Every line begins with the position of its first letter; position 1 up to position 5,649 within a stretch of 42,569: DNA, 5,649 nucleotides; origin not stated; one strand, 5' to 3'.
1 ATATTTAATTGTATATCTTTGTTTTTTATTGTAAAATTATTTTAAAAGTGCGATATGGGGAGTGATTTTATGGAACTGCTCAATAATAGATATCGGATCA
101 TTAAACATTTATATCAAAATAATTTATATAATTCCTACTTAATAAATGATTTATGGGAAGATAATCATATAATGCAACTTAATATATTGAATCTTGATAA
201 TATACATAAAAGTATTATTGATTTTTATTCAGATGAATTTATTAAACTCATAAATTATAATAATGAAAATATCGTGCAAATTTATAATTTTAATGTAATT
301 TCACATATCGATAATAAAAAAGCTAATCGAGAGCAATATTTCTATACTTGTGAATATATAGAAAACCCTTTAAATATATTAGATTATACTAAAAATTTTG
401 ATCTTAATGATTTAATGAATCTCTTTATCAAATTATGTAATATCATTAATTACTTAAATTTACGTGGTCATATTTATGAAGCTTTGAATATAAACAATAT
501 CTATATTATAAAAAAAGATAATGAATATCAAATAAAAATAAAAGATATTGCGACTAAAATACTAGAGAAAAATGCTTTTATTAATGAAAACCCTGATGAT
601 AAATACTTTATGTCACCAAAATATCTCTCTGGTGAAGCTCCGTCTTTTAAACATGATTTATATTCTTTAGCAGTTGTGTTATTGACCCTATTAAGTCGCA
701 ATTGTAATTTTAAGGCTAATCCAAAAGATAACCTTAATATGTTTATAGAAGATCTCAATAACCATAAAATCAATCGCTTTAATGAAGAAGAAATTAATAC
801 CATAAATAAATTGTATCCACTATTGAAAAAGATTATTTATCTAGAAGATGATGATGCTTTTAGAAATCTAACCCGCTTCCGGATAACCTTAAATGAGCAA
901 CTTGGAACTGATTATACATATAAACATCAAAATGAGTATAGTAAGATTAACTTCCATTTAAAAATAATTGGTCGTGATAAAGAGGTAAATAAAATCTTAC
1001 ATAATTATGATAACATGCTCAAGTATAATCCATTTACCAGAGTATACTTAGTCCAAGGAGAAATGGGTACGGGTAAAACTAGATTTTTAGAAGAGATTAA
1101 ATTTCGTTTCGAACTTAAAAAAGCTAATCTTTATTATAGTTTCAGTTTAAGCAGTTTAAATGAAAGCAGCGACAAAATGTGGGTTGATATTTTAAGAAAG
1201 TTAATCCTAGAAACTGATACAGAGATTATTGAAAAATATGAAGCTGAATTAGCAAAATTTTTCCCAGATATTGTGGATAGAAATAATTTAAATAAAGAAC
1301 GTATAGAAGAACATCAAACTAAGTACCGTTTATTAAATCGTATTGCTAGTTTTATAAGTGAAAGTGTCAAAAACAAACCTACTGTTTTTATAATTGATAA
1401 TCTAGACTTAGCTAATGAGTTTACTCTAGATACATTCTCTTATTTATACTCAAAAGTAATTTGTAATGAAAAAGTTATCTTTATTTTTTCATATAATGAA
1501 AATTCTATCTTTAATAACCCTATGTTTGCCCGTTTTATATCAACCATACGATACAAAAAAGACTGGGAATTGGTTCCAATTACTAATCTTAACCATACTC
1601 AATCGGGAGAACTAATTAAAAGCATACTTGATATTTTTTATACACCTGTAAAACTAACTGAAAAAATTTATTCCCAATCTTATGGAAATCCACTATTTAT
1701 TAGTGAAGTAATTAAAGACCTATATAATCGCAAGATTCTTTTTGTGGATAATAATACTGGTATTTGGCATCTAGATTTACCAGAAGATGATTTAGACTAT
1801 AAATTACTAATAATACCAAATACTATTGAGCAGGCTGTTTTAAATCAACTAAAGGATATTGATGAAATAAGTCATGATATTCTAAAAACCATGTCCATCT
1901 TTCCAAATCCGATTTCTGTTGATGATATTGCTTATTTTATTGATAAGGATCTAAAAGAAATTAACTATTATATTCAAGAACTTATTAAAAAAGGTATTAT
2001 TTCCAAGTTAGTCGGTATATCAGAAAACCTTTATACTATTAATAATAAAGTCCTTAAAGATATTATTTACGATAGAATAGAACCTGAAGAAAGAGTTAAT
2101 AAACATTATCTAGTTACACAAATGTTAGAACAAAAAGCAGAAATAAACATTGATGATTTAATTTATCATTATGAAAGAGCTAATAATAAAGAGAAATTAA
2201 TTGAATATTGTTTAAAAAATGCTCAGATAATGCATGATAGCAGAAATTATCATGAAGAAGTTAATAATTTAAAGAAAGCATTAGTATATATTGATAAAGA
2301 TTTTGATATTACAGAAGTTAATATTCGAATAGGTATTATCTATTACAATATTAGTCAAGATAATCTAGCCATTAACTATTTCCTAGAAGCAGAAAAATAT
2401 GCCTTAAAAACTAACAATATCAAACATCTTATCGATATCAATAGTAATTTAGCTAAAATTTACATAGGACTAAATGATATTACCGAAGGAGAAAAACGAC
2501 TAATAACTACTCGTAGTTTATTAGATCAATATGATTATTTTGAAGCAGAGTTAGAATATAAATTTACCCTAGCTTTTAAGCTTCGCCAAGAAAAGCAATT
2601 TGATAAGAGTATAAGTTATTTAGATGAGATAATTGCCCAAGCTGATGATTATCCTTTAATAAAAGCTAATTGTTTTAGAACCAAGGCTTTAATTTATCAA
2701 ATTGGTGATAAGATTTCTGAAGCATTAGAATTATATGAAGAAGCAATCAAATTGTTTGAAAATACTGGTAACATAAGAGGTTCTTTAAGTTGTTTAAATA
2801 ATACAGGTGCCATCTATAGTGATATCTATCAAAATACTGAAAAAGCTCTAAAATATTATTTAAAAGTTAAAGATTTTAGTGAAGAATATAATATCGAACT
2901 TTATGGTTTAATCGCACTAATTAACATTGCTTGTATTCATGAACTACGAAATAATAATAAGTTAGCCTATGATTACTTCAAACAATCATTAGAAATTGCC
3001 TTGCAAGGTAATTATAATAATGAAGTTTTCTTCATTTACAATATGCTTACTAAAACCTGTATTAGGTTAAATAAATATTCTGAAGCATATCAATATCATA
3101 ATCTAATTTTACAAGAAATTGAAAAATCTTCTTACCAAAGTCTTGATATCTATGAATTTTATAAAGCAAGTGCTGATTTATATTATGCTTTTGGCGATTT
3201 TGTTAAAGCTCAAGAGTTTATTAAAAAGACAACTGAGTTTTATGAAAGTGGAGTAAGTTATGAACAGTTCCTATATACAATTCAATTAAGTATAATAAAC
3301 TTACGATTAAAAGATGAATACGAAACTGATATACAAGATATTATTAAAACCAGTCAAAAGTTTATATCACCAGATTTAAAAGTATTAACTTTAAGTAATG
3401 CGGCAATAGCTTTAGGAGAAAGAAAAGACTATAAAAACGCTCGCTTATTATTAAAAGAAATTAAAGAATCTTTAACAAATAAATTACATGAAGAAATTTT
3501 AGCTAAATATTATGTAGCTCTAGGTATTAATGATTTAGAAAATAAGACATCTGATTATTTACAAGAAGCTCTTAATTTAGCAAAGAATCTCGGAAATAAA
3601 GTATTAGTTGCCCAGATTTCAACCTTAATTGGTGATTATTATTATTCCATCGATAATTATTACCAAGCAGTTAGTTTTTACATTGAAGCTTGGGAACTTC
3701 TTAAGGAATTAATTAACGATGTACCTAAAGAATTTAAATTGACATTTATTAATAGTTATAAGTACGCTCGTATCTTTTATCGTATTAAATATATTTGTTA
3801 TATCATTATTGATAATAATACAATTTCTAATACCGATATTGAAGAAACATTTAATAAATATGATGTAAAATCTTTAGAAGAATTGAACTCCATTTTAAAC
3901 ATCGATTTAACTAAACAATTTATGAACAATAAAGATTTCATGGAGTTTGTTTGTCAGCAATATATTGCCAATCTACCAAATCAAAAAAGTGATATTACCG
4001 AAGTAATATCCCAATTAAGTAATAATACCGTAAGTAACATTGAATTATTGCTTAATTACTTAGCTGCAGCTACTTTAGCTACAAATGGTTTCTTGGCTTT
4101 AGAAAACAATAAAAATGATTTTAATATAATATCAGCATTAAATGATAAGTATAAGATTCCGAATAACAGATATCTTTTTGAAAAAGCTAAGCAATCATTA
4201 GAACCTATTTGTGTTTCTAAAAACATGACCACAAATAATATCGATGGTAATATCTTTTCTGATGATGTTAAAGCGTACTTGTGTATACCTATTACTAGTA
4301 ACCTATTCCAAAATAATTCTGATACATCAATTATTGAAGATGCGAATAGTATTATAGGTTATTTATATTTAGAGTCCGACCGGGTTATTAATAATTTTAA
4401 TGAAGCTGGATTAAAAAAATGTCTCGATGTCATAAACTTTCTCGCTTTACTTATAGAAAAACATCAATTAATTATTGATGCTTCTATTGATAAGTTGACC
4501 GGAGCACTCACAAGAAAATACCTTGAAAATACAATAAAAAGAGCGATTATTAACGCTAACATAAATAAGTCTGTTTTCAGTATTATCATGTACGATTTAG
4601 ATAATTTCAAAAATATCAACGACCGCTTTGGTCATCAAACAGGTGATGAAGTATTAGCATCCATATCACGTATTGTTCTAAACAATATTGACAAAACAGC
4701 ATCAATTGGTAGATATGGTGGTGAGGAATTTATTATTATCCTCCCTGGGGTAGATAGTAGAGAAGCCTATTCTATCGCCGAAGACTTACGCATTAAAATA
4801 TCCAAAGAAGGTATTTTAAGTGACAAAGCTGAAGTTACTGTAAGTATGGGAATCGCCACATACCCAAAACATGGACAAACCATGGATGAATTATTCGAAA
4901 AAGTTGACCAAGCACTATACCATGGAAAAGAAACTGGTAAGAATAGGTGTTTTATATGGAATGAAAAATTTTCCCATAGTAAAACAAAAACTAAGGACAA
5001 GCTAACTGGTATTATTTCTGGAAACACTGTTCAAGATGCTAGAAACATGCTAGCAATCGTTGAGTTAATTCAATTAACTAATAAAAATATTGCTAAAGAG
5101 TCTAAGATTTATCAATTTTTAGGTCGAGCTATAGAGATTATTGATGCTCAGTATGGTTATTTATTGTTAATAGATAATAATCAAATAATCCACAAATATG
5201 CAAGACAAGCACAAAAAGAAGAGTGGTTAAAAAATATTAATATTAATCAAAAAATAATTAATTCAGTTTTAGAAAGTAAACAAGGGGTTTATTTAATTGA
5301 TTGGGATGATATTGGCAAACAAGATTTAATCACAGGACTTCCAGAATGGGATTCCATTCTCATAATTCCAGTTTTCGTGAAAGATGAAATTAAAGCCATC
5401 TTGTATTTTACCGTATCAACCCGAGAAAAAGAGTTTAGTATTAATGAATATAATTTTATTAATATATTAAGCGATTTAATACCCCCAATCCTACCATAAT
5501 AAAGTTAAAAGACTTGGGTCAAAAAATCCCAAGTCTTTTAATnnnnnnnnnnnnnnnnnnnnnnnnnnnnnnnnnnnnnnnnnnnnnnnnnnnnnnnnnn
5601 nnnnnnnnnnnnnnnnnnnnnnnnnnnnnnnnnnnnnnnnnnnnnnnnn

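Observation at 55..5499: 1.8k-aa pseudokinase - STAND NTPase - TPR - GAF - GGDEF - GAF fusion encoded head-on among core genes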

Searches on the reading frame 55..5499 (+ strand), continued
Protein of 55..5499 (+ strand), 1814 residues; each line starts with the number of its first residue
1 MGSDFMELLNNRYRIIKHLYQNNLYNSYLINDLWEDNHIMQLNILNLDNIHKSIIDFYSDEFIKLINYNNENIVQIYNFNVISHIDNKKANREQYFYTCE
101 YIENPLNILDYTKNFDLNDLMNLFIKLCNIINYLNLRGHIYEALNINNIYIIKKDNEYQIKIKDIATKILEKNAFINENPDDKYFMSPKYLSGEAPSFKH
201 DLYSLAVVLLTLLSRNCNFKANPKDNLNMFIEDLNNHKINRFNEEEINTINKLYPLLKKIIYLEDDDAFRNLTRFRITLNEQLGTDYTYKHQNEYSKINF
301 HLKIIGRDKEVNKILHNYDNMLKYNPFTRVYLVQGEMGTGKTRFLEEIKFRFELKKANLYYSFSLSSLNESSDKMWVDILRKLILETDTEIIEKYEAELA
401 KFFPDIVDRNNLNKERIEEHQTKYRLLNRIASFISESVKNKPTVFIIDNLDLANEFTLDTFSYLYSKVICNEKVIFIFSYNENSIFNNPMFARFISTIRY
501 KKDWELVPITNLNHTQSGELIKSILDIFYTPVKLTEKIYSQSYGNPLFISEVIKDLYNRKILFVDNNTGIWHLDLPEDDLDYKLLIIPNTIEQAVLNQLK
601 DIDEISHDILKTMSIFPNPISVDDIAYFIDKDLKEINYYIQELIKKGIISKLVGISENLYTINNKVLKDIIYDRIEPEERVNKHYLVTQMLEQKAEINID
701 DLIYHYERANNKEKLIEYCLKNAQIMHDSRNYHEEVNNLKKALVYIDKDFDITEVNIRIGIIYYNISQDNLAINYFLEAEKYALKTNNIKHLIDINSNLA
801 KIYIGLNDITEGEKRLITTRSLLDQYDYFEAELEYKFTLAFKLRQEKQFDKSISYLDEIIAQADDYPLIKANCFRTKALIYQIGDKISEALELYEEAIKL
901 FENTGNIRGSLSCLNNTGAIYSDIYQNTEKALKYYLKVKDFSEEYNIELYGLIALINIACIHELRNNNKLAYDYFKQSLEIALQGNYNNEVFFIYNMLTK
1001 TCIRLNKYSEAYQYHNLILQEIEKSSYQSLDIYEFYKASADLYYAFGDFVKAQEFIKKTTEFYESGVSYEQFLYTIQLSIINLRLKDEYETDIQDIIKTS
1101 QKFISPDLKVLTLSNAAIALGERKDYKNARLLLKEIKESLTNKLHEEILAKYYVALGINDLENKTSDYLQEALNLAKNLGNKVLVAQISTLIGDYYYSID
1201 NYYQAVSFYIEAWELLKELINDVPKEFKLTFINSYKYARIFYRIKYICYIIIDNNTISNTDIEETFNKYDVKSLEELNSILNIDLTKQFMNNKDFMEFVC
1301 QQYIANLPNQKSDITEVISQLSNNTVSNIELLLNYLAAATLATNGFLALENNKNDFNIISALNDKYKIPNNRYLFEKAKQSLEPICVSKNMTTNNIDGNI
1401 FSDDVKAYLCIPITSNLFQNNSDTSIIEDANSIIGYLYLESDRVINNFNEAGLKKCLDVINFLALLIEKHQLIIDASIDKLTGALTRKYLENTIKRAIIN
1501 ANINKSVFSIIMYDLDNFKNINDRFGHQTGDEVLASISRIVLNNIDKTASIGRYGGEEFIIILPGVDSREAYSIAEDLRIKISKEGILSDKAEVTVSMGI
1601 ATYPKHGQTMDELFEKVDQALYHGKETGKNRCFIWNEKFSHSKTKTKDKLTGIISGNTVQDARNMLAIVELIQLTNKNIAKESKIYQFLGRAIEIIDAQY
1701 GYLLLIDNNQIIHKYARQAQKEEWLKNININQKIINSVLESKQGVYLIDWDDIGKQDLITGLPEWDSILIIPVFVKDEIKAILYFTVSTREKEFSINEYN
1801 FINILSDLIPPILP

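Call 61: find_encoding_contigs(protein=P0003, flank=8000, max_places=2)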
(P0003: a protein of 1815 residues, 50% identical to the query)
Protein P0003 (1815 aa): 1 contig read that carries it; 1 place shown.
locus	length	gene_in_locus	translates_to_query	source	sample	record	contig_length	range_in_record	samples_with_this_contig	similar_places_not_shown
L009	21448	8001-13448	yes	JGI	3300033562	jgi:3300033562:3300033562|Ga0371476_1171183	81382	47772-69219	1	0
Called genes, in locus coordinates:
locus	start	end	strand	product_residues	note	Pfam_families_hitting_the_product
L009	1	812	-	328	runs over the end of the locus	PF02729:OTCace_N, PF00185:OTCace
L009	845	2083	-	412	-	PF02274:ADI, PF19420:DDAH_eukar (weak)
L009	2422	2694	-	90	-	PF06257:VEG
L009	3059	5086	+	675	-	PF17391:Urocanase_N, PF01175:Urocanase, PF17392:Urocanase_C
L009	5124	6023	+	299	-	PF07837:FTCD_N, PF02971:FTCD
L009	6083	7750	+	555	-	PF01268:FTHFS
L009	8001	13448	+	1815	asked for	PF00069:Pkinase, PF07714:PK_Tyr_Ser-Thr, PF13191:AAA_16 (weak), PF13401:AAA_22 (faint), PF13424:TPR_12 (weak), PF00990:GGDEF, PF13185:GAF_2 (weak)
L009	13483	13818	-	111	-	PF12844:HTH_19, PF13560:HTH_31, PF01381:HTH_3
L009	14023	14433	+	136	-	-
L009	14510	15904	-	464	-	PF08486:SpoIID, PF01520:Amidase_3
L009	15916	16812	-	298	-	PF05582:Peptidase_U57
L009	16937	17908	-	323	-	PF00005:ABC_tran, PF13304:AAA_21 (faint), PF08352:oligo_HPY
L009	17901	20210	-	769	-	PF00528:BPD_transp_1, PF04389:Peptidase_M28 (weak)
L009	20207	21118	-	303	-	PF00528:BPD_transp_1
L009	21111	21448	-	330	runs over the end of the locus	PF00005:ABC_tran, PF08352:oligo_HPY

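Call 62: find_encoding_contigs(protein=P0005, flank=8000, max_places=2)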
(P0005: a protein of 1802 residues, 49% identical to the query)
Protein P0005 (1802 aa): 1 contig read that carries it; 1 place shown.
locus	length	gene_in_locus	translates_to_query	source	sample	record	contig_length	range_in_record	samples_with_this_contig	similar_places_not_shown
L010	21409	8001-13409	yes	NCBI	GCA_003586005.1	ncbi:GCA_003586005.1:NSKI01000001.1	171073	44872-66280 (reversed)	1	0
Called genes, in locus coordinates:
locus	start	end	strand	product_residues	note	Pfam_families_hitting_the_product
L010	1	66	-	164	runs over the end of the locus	PF02870:Methyltransf_1N, PF01035:DNA_binding_1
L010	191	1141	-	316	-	PF01040:UbiA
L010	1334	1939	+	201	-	PF01694:Rhomboid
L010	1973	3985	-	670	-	PF00884:Sulfatase, PF01663:Phosphodiest (faint)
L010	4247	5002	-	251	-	PF00376:MerR, PF13411:MerR_1, PF07739:TipAS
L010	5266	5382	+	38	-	-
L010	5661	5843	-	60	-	-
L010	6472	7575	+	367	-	PF00581:Rhodanese (faint), PF26341:AAA_SelU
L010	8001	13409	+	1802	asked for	PF13191:AAA_16, PF13424:TPR_12 (faint), PF01590:GAF (faint), PF00990:GGDEF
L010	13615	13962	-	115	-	-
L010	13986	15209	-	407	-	PF00999:Na_H_Exchanger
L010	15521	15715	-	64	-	-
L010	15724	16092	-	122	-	PF21758:LpdD_chaperone, PF16093:PAC4 (faint)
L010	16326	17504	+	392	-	PF01545:Cation_efflux, PF16916:ZT_dimer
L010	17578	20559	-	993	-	PF00005:ABC_tran, PF02463:SMC_N (weak), PF02687:FtsX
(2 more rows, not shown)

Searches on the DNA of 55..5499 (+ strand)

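Call 54: search_rna_families(source=L001, start=1, end=10200, threshold=evalue, max_evalue=0.1)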
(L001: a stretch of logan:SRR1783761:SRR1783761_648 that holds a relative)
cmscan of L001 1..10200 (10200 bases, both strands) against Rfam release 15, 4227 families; matches with E-value up to 0.1: 2.
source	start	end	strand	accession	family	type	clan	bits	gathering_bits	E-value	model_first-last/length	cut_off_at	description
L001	8845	8946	-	RF00167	Purine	Cis-reg; riboswitch;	CL00123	91.7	37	2.5e-16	1-102/102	no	Purine riboswitch aptamer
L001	5388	5491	-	RF00515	PyrR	Cis-reg;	-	55.9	54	8.8e-06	1-115/115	no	PyrR binding site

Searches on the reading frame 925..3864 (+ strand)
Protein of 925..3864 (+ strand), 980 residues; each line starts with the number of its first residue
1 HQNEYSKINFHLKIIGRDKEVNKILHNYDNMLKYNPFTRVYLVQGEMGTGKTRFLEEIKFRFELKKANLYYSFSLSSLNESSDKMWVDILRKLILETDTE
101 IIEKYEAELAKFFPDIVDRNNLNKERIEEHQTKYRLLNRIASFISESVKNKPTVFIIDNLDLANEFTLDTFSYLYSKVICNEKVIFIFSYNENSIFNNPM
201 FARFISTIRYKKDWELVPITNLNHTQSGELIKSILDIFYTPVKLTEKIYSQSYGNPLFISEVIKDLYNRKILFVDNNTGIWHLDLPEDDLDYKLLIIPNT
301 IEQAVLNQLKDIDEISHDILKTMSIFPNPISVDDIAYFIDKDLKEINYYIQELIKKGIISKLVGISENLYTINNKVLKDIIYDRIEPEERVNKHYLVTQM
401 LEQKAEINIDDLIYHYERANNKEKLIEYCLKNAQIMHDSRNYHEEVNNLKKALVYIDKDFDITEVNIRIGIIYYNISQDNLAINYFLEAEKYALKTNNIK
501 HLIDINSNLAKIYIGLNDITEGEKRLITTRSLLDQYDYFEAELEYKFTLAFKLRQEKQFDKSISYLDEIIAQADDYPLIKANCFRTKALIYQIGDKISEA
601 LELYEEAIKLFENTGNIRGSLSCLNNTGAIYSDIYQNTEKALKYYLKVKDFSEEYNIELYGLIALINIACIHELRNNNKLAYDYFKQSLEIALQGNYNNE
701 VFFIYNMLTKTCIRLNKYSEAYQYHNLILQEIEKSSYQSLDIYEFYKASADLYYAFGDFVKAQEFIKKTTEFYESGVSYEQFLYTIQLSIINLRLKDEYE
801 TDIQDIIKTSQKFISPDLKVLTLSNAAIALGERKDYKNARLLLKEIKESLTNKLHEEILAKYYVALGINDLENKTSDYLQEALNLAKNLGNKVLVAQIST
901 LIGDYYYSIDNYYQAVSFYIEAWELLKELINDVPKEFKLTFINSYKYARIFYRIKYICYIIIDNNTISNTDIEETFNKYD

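Call 68: search_solved_structures(query=window:925-3864:+, max_evalue=0.01)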
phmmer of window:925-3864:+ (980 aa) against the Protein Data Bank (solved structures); distinct sequences matched with E-value up to 0.01: 2.
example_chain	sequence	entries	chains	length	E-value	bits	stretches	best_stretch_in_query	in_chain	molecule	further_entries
4yvq_C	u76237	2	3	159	2.1e-05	25.9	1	675-766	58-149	Protein FLUORESCENT IN BLUE LIGHT, chloroplastic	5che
4yvo_A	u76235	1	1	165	2.2e-05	25.8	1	675-766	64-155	Protein FLUORESCENT IN BLUE LIGHT, chloroplastic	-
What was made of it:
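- Closest known: MalT / PH0952-type STAND ATPases with a TPR sensor. Different: There is no sequence-level match to any solved STAND (call 68).
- Tried and rejected: Sequence search of the NOD and TPR region against PDB (call 68).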
